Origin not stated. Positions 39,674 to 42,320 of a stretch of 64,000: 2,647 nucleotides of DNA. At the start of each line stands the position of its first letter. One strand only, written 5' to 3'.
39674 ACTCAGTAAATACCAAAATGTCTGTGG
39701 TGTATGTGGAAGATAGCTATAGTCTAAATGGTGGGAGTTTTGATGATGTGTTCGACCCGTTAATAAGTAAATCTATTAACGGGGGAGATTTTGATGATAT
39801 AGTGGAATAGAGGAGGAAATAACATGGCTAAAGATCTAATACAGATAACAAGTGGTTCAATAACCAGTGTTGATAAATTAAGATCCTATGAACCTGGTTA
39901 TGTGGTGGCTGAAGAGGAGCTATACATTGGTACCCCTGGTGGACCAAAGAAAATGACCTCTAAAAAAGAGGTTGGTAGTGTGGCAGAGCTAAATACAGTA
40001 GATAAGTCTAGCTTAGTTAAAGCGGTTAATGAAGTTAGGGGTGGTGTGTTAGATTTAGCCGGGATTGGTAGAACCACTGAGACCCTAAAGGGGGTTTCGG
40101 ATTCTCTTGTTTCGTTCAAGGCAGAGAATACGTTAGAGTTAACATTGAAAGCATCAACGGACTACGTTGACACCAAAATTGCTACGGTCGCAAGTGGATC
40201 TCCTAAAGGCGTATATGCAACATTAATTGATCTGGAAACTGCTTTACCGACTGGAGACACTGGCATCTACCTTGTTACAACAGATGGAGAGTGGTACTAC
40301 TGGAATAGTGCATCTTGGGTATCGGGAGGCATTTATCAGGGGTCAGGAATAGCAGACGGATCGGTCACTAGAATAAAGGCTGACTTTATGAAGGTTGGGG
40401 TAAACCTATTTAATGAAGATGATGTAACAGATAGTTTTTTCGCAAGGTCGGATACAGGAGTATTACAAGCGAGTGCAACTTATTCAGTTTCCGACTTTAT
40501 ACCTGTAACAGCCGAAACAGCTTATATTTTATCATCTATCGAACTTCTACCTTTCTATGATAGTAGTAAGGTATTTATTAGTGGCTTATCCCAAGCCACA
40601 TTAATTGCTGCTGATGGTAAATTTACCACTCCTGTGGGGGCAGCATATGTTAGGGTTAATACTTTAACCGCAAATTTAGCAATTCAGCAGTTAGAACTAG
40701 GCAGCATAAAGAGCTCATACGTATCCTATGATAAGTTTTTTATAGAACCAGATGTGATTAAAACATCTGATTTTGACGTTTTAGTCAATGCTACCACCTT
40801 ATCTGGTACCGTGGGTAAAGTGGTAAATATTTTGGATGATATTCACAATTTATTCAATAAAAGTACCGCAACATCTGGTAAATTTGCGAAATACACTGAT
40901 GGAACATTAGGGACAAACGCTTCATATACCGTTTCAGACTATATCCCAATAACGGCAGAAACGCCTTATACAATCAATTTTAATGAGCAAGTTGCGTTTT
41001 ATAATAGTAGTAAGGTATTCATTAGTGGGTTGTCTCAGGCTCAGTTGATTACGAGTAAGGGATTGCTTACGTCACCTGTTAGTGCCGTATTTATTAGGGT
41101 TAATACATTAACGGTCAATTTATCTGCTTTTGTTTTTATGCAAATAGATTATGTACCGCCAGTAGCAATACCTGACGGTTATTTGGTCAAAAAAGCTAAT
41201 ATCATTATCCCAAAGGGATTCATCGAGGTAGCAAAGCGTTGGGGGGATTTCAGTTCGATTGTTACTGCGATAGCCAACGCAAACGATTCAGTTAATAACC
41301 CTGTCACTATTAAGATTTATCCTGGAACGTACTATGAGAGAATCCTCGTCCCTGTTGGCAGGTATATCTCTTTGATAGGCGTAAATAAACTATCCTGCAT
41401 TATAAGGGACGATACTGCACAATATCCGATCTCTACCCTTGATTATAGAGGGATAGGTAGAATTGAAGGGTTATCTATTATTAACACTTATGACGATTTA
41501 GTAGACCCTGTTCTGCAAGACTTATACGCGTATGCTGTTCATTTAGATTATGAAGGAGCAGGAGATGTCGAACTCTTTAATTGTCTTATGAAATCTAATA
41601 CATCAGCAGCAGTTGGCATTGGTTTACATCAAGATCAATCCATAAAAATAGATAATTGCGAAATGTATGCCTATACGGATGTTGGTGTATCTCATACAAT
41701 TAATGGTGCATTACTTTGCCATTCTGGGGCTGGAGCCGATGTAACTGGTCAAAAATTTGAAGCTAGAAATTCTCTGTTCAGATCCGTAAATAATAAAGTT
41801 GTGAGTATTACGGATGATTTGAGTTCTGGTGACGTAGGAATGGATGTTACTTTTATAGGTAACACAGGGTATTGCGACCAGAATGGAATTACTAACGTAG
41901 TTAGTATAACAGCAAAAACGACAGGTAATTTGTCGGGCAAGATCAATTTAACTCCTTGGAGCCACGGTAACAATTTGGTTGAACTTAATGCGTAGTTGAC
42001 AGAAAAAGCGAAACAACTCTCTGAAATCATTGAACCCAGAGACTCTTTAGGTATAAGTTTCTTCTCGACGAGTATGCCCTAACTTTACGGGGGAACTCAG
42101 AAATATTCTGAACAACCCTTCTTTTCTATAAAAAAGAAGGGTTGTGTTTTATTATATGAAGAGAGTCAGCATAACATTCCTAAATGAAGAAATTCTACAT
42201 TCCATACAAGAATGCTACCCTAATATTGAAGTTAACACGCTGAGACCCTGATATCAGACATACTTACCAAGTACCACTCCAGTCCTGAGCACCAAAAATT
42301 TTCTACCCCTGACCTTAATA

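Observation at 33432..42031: Two paralogous enzymatic tail fibres with a common N-terminal anchor and an identical 41-bp element at their stop codons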

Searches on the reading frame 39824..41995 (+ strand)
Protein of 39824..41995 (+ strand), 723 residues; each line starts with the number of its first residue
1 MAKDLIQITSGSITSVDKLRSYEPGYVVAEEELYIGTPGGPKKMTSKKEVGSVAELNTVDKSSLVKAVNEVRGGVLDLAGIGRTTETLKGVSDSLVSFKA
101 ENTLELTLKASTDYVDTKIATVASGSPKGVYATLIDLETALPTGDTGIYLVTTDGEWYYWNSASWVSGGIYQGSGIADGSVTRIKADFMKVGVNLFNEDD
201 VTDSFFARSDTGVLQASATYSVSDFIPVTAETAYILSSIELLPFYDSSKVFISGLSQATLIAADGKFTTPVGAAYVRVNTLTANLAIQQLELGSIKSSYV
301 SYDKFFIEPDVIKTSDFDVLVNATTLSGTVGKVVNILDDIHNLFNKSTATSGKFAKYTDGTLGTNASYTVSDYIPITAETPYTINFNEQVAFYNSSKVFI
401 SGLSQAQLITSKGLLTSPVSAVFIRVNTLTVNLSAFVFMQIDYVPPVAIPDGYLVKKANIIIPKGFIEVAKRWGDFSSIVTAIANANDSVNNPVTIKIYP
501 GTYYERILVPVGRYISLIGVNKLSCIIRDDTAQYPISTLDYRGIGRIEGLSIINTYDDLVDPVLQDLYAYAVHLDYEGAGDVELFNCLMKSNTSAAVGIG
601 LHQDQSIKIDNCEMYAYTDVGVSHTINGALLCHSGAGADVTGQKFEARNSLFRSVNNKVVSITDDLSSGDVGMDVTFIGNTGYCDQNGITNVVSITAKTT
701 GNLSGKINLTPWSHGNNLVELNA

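Call 10: search_protein_families(library=pfam, proteins=[window:39824-41995:+], max_evalue=0.01)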
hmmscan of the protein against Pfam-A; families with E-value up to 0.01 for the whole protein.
window:39824-41995:+ (723 aa): 0 families

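Call 11: search_protein_families(library=phrogs, proteins=[window:39824-41995:+], max_evalue=0.001)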
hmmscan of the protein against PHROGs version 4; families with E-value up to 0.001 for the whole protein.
window:39824-41995:+ (723 aa): 9 families
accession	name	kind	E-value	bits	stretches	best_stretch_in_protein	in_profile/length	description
phrog_11541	-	unknown function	1.5e-40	140.4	1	107-445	230-580/832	-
phrog_17240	-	unknown function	2.4e-33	116.2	1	107-254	75-221/821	-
phrog_32221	-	unknown function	7e-24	85.2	1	107-230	264-389/475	-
phrog_19519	-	connector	1.3e-22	81.1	2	170-282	220-339/714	neck protein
phrog_26878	-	head and packaging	1.8e-12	47.1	1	60-229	146-310/898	virion structural protein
phrog_24388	-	unknown function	2.7e-12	46.7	1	117-178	63-124/674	-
phrog_20626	-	unknown function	1.3e-10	41.1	2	193-285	567-667/893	-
phrog_31952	-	unknown function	3.7e-05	24.5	1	118-174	53-108/289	-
phrog_4757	-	unknown function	0.00034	20.9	1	47-127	30-110/359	-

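Call 23: find_encoding_contigs(protein=window:39824-41995:+, flank=10000, max_places=10)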
Protein window:39824-41995:+ (723 aa): 6 contigs read that carry it; 1 place shown.
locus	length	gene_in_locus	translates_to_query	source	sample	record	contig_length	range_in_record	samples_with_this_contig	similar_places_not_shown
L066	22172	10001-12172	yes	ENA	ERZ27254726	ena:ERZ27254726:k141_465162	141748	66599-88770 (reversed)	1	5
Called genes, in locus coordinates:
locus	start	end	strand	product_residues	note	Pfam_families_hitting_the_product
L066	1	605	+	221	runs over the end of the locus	-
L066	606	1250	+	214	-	PF10934:Sheath_initiator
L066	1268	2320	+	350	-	PF04865:Baseplate_J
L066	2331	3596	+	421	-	PF27728:UCP028438 (weak)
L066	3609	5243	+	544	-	PF13472:Lipase_GDSL_2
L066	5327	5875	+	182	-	PF25691:BW3TFN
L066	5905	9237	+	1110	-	PF16075:DUF4815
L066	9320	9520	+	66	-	-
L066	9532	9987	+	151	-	-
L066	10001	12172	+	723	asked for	-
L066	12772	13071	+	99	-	-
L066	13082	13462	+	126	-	-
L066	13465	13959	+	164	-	PF09682:Phage_holin_6_1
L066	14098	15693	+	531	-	PF04851:ResIII, PF00271:Helicase_C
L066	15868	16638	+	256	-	-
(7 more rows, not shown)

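Call 37: find_homologous_proteins(query=window:39824-41995:+, max_evalue=0.00001)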
Query window:39824-41995:+ (723 aa): 35 proteins with E <= 0.00001 among 8000 candidates.
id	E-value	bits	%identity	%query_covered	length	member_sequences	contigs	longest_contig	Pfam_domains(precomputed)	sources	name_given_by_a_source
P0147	0.0e+0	1583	100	100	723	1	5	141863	-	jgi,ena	-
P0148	0.0e+0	1164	77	92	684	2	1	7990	-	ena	-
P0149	6.0e-92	328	33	67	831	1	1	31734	PF18454.8,PF13472.13,PF00657.29,PF16255.12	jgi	jgi:lysophospholipase L1-like esterase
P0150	4.3e-67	246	36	43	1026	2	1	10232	-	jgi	jgi:hypothetical protein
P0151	1.9e-58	217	35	46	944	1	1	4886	PF13472.13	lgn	-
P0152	1.3e-49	188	39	41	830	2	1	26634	PF27067.1,PF13472.13,PF16255.12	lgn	-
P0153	9.2e-48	182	30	76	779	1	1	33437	-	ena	-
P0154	1.9e-46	177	32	52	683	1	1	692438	PF13472.13,PF00657.29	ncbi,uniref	ncbi:SGNH/GDSL hydrolase family protein [Sporolactobacillus sp. STCC-11]|uniref:SGNH/GDSL hydrolase 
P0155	2.4e-45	174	35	31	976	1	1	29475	PF13472.13,PF00657.29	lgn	-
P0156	1.3e-44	171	30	74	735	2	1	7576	PF10651.16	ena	-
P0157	3.0e-44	170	33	37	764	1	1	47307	PF13472.13,PF00657.29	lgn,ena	-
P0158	3.8e-44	170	37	33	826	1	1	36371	PF13472.13,PF00657.29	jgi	jgi:lysophospholipase L1-like esterase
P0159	4.6e-41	159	34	54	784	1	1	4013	PF13472.13,PF00657.29,PF16255.12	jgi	jgi:lysophospholipase L1-like esterase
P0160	5.8e-40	156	38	43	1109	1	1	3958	PF15892.12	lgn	-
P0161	1.9e-38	151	39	35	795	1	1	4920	-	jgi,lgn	-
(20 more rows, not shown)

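Call 38: find_encoding_contigs(protein=P0148, flank=10000, max_places=5)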
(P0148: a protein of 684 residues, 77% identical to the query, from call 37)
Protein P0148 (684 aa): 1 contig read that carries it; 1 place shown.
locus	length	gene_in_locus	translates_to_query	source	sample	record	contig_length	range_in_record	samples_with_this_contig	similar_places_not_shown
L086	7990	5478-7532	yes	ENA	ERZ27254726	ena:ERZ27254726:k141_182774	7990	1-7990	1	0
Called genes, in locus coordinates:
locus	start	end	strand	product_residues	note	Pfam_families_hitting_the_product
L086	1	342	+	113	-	?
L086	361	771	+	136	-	PF14301:DUF4376 (weak)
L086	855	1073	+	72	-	-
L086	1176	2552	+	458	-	PF00112:Peptidase_C1 (weak)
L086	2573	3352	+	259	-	PF01510:Amidase_2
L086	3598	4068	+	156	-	-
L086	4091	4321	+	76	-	-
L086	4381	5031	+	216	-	PF09682:Phage_holin_6_1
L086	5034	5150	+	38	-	-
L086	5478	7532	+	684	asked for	-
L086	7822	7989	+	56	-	?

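Call 65: predict_structure(alignment_id=A2)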
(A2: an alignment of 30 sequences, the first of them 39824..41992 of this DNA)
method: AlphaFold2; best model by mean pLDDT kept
length: 723 residues; sequences in the alignment: 30
mean_pLDDT: 68.5   pTM: 0.40
mean pLDDT of the five models: 68.5, 67.2, 66.0, 65.8, 63.1
residues with pLDDT >= 90: 246; 70-90: 165; 50-70: 86; < 50: 226
segments of 3 or more residues with pLDDT < 50: 1-64, 72-78, 80-88, 119-124, 174-191, 305-340, 443-464, 620-623, 664-723
pLDDT, mean of each block of 10 residues (from residue 1): 28 30 28 29 29 32 51 46 44 66 67 56 64 96 91 92 89 47 35 82 97 96 96 91 96 96 93 97 92 81 50 36 29 33 88 97 96 95 90 98 93 91 97 85 40 30 60 72 89 90 86 91 81 73 93 74 61 85 93 86 85 74 60 69 77 68 45 28 25 25 33 34 32
secondary structure, 60 per line:
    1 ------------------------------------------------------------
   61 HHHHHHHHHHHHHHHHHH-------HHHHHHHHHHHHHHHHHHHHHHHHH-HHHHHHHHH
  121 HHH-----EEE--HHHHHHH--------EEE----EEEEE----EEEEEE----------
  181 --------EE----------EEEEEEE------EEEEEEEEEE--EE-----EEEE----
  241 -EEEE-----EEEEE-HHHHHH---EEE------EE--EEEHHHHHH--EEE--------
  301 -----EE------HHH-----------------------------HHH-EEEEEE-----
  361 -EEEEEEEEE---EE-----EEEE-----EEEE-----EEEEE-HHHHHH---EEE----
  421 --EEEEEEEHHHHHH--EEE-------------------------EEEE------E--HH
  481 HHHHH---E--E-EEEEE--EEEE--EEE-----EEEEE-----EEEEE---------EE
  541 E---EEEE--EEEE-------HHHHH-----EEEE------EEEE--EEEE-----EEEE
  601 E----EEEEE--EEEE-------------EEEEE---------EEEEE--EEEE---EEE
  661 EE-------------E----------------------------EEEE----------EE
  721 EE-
elements in order (helices of 4 or more, strands of 3 or more residues): H61-78 H86-110 H112-123 E129-131 H134-140 E149-151 E156-160 E165-170 E201-207 E214-223 E233-236 E242-245 E251-255 H257-262 E266-268 E279-281 H282-287 E290-292 E350-355 E362-370 E381-384 E390-393 E399-403 H405-410 E414-416 E423-429 H430-435 E438-440 E466-469 H479-485 E494-498 E501-504 E507-509 E515-519 E525-529 E539-541 E545-548 E551-554 H562-566 E572-575 E582-585 E588-591 E597-601 E606-610 E613-616 E630-634 E644-648 E651-654 E658-662 E705-708 E719-722

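Call 68: fold_search(model_id=the predicted structure, library=pdb)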
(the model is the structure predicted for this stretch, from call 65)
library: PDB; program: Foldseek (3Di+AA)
matches with E <= 10: 489; with E <= 0.001: 19
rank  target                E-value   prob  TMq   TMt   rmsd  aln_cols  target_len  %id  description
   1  8tne_C                3.0e-06  1.00  0.20  0.39   7.3       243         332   18  Crystal structure of bacterial pectin methylesterase Pme8A from rumen Butyrivibrio (released 2023-08-16)
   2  1gq8                  4.2e-06  1.00  0.20  0.41   6.8       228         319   15  Pectin methylesterase from Carrot (released 2002-04-18)
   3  1xg2_A                7.0e-06  1.00  0.19  0.40   6.8       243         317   14  Crystal structure of the complex between pectin methylesterase and its inhibitor protein (released 2005-03-22)
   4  1qjv_A                7.0e-06  1.00  0.20  0.39   7.0       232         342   16  Pectin methylesterase PemA from Erwinia chrysanthemi (released 2000-07-14)
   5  8tne_B                8.7e-06  1.00  0.19  0.38   7.6       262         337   17  Crystal structure of bacterial pectin methylesterase Pme8A from rumen Butyrivibrio (released 2023-08-16)
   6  2ntb_A                1.5e-05  1.00  0.20  0.39   5.5       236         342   19  Crystal structure of pectin methylesterase in complex with hexasaccharide V (released 2007-09-18)
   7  3uw0                  1.7e-05  1.00  0.17  0.34   9.3       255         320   18  Pectin methylesterase from Yersinia enterocolitica (released 2012-02-08)
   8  8tne_A                2.5e-05  1.00  0.18  0.36   7.5       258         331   17  Crystal structure of bacterial pectin methylesterase Pme8A from rumen Butyrivibrio (released 2023-08-16)
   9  2nsp_A                2.8e-05  1.00  0.18  0.36   9.2       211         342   21  Crystal structure of pectin methylesterase D178A mutant in complex with hexasaccharide I (released 2007-09-18)
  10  9mm2                  4.4e-05  1.00  0.18  0.30  10.1       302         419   16  Crystal structure of bacterial pectin methylesterase PmeC5 from B. fibrisolvens D1T (released 2025-01-15)
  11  6k0s_A                8.2e-05  1.00  0.18  0.22  18.0       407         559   14  Catalytic domain of GH87 alpha-1,3-glucanase D1069A in complex with nigerose (released 2019-12-25)
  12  5c1c                  9.7e-05  1.00  0.16  0.35  13.4       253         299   15  Crystal Structure of the Pectin Methylesterase from Aspergillus niger in Deglycosylated Form (released 2015-07-01)
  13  6vls_D                1.1e-04  0.77  0.08  0.07  23.3       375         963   11  Structure of C-terminal fragment of Vip3A toxin (released 2020-07-22)
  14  5c1e                  1.2e-04  1.00  0.19  0.41   6.9       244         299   16  Crystal Structure of the Pectin Methylesterase from Aspergillus niger in Penultimately Deglycosylated Form (N-acetylgluc (released 2015-07-01)
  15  6k0p_A                1.2e-04  0.99  0.16  0.21  17.6       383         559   14  Catalytic domain of GH87 alpha-1,3-glucanase D1045A in complex with nigerose (released 2019-12-25)
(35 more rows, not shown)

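Call 74: search_dna_similar(query=window:39824-41995:+, collection=phages, mode=protein, max_rows=12)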
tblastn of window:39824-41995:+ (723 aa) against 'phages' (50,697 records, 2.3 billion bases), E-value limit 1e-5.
Records with a match: 84; places in all: 93; records where one place covers at least 80% of the query: 0.
Best place of each record, by identity: <60% 84.
By first word of the organism name: Streptococcus 38; Klebsiella 16; Lactococcus 15; Staphylococcus 8; Proteus 2; Caudoviricetes 2; Pseudoalteromonas 1; Clostridium 1; Phage 1.
By host as written in the record: Klebsiella pneumoniae 10; Streptococcus thermophilus 10; Lactococcus lactis 9; Streptococcus thermophilus ST67009 7; - 4; Staphylococcus aureus 4; Lactococcus lactis subsp. cremoris SMQ-999 2; Klebsiella pneumoniae capsular type K1 2; and 29 more.
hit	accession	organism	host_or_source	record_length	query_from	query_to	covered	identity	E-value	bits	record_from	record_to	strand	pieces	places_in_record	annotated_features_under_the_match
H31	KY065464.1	Streptococcus phage IPP23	Streptococcus pneumoniae 20/4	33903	193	723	73%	23.6%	8e-12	75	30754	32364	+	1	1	hypothetical protein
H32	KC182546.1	Lactococcus phage jm2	-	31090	193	646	63%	23.1%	9e-10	69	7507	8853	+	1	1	hypothetical protein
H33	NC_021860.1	Lactococcus phage jm2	-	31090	193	646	63%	23.1%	9e-10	69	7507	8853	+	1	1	neck protein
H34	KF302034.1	Pseudoalteromonas phage HM1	Pseudoalteromonas sp. str. H71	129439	220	646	59%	23.9%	6e-9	66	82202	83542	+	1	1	record has no annotation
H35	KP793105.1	Lactococcus phage 936 group phage Phi19.3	Lactococcus lactis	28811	193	615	59%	24.1%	9e-10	69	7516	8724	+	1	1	neck passage structure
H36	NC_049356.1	Lactococcus phage 936 group phage Phi19.3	Lactococcus lactis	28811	193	615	59%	24.1%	9e-10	69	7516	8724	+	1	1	neck protein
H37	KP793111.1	Lactococcus phage 936 group phage Phi19.2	Lactococcus lactis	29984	193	615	59%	24.1%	9e-10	69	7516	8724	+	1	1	neck passage structure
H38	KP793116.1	Lactococcus phage 936 group phage Phi13.16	Lactococcus lactis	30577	193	615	59%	23.7%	5e-10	69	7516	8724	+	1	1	neck passage structure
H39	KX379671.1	Lactococcus phage 13W11L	Lactococcus lactis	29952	193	615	59%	23.7%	1e-9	68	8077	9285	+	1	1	neck passage structure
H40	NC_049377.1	Lactococcus phage 13W11L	Lactococcus lactis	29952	193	615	59%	23.7%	1e-9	68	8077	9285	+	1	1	neck protein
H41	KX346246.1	Lactococcus phage 11W16L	Lactococcus lactis subsp. cremoris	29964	193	615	59%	23.7%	1e-9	68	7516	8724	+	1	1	neck passage structure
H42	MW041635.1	Lactococcus phage GP15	Lactococcus lactis subsp. cremoris ...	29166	193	614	58%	22.9%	3e-8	64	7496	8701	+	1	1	neck passage structure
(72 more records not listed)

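Call 82: find_related_loci(query=window:39824-41995:+, collection=viral_contigs, flank=6000)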
Query window:39824-41995:+ (723 aa) in viral_contigs; peptide patterns used: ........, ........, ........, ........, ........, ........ (x = any residue, [..] = any of these).
3 stretches matched a pattern, but none encodes a relative of the query by tblastn (E <= 1e-3).

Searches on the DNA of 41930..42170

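Call 79: search_rna_families(source=window, start=41930, end=42170, threshold=evalue, max_evalue=5)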
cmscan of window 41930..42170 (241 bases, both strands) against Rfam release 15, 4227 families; matches with E-value up to 5: 8.
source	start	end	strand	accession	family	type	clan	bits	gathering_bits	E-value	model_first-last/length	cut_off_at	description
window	42092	42149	+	RF02618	SSRC34_2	Gene; sRNA;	-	22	48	0.15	1-125/125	no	Streptococcus sRNA 34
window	42096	42156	+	RF02362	Yfr10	Gene; sRNA;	-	21.9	43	0.37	1-78/78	no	Cyanobacterial functional RNA 10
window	42100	42145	-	RF04343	Plastid-psbA-2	Cis-reg;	CL00153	20.7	55.8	0.11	1-60/60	no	Plastid-psbA-2 3UTR RNA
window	42112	42145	+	RF04343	Plastid-psbA-2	Cis-reg;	CL00153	18.3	55.8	0.44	12-45/60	no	Plastid-psbA-2 3UTR RNA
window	42113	42170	-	RF02822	Srn266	Gene; sRNA;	-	17.8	63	1.2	37-112/112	5'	Streptococcus RNA 266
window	42112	42145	-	RF00639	mir-515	Gene; miRNA;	CL00096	17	68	0.85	26-62/87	no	mir-515 microRNA precursor family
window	42112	42145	+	RF00639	mir-515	Gene; miRNA;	CL00096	16.2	68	1.4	26-62/87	no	mir-515 microRNA precursor family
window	42111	42164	-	RF01459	rliE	Gene; sRNA;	-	14.7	90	3.2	126-182/222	no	Listeria sRNA rliE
